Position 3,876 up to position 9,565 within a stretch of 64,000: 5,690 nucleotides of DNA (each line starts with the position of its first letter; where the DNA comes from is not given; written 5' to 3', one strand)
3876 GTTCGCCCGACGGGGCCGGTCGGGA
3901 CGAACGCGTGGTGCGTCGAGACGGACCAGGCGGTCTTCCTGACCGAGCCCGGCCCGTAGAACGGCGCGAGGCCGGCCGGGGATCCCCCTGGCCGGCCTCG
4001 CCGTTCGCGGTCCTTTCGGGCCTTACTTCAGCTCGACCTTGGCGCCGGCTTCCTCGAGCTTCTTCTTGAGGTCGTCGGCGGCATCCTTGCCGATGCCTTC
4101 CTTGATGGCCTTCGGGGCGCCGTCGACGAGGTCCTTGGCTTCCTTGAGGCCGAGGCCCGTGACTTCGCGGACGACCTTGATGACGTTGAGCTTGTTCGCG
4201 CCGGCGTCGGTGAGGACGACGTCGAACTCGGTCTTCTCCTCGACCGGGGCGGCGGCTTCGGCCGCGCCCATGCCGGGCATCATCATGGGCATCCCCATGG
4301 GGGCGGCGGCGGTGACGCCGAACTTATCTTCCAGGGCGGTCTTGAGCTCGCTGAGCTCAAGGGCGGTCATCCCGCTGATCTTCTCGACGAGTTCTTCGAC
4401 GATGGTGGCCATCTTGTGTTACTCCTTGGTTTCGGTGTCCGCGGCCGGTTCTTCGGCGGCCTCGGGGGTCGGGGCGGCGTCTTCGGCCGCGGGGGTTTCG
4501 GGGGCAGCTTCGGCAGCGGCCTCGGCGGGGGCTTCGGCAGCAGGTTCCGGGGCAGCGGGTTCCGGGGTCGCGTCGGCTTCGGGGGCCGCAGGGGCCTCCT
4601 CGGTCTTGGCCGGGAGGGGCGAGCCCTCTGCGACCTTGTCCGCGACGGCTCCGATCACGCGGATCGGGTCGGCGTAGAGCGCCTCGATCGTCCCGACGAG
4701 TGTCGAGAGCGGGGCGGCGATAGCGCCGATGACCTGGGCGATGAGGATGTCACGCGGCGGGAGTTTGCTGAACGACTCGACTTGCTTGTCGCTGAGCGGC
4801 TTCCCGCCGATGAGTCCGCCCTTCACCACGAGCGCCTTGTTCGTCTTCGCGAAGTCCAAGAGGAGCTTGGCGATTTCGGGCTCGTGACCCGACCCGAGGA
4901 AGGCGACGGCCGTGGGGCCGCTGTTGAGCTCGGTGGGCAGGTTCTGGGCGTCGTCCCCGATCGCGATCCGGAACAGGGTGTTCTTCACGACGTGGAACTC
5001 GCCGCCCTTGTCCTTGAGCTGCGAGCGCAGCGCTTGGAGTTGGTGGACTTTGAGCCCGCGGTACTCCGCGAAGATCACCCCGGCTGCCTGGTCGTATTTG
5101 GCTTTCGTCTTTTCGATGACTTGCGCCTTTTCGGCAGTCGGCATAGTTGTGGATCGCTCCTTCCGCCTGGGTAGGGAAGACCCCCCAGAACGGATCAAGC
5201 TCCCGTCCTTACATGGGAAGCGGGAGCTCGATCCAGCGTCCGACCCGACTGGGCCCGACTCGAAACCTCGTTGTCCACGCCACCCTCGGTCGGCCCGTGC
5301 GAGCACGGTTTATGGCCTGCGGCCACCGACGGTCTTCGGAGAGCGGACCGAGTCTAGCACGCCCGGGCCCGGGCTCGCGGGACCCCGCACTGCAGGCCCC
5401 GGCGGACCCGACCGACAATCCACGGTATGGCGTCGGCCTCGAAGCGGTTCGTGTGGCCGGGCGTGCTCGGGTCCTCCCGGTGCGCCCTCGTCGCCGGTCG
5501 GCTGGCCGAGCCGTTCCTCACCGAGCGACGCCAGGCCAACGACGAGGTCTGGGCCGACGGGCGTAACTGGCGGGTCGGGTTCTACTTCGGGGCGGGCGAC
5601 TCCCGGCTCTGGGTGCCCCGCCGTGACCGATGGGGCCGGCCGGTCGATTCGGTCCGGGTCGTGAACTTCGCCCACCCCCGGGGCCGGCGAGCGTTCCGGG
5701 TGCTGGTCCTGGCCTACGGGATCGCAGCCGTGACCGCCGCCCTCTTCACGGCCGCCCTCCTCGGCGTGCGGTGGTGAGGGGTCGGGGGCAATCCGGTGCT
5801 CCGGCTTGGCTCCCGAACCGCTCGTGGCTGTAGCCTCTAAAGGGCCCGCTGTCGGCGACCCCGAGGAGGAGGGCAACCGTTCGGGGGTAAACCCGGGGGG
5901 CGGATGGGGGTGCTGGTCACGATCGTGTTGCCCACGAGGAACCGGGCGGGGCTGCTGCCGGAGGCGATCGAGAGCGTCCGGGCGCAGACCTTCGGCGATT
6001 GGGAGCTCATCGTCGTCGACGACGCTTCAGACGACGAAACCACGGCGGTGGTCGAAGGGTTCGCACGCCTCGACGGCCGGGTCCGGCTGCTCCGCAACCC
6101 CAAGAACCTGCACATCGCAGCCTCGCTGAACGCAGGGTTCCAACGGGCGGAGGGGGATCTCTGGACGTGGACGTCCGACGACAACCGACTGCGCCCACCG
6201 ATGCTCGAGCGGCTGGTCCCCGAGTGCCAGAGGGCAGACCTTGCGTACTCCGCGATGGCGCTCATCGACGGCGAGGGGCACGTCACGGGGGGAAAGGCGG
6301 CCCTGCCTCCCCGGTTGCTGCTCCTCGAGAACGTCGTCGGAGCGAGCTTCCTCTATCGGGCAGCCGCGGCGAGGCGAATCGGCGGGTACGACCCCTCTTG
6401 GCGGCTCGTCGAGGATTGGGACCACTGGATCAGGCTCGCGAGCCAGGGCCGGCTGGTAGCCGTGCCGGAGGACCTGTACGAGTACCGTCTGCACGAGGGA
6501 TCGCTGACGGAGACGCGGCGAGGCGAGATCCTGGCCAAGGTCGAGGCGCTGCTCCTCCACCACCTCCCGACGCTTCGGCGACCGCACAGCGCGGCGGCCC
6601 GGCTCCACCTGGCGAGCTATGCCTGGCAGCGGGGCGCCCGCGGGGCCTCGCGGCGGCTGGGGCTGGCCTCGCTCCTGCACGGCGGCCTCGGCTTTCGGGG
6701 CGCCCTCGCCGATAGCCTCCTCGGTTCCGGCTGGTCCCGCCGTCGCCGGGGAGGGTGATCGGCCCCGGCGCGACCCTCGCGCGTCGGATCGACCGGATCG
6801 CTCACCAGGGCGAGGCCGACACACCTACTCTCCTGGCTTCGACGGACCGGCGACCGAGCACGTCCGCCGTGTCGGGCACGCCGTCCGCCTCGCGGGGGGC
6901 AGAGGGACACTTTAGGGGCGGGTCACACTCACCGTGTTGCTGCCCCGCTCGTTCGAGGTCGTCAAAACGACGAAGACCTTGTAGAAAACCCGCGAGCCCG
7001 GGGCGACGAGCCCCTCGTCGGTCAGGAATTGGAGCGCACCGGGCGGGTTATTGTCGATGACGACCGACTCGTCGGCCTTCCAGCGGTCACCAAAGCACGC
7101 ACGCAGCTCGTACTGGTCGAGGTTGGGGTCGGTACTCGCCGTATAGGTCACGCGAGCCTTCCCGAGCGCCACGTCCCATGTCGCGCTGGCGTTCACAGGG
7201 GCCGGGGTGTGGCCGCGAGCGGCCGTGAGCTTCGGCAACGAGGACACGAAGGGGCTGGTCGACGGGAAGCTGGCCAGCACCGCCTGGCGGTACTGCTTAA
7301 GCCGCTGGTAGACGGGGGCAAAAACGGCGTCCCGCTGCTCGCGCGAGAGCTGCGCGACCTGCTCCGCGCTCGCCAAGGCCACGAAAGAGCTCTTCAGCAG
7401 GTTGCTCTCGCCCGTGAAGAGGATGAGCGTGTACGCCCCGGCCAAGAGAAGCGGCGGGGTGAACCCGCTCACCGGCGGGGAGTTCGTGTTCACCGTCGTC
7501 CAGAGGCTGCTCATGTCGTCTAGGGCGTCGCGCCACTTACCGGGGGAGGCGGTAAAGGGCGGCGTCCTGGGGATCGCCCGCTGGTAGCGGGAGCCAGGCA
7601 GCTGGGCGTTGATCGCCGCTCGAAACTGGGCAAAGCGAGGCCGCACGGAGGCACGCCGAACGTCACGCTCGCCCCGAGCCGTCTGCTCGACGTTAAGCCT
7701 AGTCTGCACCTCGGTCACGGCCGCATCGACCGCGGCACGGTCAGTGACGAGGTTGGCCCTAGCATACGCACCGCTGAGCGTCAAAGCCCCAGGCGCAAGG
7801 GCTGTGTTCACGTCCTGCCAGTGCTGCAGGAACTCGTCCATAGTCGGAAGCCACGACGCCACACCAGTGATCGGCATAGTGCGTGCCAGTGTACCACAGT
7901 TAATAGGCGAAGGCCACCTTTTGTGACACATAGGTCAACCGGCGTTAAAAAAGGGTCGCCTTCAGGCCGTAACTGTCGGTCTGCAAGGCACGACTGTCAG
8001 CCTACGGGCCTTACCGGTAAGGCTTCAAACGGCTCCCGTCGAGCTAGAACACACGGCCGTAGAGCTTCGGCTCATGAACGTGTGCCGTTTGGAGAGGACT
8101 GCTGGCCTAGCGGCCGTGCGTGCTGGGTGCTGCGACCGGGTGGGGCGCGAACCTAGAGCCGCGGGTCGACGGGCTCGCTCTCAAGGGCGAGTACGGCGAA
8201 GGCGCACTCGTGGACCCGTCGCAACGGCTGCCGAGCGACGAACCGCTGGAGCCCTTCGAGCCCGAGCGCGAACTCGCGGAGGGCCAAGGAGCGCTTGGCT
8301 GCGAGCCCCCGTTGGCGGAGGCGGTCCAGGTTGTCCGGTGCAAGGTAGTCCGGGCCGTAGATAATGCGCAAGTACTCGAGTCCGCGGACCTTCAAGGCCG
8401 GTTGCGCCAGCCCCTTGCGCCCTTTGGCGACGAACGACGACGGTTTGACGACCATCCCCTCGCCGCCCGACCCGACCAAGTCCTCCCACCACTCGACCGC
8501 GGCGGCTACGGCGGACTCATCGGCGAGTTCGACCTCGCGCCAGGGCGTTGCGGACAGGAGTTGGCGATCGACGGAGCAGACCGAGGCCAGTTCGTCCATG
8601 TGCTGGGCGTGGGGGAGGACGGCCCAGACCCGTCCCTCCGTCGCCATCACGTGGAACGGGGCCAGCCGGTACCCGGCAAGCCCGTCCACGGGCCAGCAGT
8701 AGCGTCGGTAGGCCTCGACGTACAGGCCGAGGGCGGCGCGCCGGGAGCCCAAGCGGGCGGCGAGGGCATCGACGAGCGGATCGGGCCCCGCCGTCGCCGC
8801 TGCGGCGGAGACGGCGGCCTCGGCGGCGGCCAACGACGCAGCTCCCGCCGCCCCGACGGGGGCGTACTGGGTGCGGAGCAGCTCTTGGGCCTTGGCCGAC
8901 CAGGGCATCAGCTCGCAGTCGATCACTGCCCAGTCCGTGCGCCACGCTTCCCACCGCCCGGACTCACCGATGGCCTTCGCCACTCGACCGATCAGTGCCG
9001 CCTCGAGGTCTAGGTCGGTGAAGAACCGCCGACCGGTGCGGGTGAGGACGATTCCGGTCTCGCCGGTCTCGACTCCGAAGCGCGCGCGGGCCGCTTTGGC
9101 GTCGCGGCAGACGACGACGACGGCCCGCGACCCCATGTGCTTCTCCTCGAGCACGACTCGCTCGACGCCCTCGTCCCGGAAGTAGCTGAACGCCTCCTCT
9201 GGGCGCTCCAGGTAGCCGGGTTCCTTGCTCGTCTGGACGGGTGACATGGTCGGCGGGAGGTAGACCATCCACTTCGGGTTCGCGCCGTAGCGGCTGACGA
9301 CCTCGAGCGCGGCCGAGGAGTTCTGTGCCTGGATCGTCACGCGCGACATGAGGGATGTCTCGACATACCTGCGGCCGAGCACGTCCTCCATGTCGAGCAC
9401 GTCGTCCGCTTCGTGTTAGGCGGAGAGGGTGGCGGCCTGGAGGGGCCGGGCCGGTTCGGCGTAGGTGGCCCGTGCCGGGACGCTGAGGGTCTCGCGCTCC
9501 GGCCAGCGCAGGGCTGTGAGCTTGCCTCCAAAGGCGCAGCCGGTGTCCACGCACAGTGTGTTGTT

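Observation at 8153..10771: Pnkp RNA-repair enzyme split by one in-frame TAA at the phosphatase/ligase domain boundary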

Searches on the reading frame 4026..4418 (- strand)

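Call 39: search_protein_families(library=pfam, proteins=[window:4026-4418:-], max_evalue=0.01)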
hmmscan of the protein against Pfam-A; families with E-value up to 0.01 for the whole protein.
window:4026-4418:- (131 aa): 2 families
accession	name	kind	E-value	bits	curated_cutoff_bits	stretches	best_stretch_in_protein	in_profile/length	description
PF00542.24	Ribosomal_L12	-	1.6e-31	108.8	25.9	1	65-131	1-67/67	Ribosomal protein L7/L12 C-terminal domain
PF16320.10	Ribosomal_L12_N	-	1.2e-16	60.6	25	1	8-56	3-47/48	Ribosomal protein L7/L12 dimerisation domain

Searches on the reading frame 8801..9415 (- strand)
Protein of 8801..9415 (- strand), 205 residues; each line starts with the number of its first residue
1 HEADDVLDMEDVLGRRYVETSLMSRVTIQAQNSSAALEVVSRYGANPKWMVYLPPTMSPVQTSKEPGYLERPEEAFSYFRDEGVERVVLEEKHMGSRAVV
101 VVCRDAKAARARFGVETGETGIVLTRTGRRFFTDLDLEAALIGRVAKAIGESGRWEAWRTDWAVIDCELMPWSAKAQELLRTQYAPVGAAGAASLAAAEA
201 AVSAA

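Call 40: find_related_loci(query=window:8801-9415:-, collection=metagenome_contigs, flank=3000)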
Query window:8801-9415:- (205 aa) in metagenome_contigs; peptide patterns used: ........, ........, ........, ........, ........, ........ (x = any residue, [..] = any of these).
600 stretches matched a pattern (row limit reached: there are more); 551 encode a relative of the query (tblastn E <= 1e-3); the best 80 are kept; 80 distinct loci.
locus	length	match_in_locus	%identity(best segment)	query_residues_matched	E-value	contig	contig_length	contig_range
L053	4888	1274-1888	61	1-205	3e-86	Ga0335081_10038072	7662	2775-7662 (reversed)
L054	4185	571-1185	61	1-205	4e-86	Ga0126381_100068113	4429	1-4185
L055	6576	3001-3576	65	4-195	2e-85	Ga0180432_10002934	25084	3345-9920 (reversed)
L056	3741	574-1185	61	2-205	3e-86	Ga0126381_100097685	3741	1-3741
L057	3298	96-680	64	4-198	2e-86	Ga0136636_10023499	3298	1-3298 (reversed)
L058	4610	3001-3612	61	2-205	1e-85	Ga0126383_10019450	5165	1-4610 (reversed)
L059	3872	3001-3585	63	4-198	2e-85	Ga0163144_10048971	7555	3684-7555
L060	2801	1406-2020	61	1-205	3e-87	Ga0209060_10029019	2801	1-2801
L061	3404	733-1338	64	4-205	2e-85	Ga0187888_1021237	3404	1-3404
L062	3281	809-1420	63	2-205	8e-86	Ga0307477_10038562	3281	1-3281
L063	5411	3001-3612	63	2-205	7e-85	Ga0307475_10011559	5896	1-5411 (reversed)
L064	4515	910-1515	63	4-205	2e-84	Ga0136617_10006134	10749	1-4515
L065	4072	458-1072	62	1-205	4e-84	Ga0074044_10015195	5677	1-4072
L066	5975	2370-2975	61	4-205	5e-84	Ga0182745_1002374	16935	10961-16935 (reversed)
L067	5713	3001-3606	64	4-205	1e-83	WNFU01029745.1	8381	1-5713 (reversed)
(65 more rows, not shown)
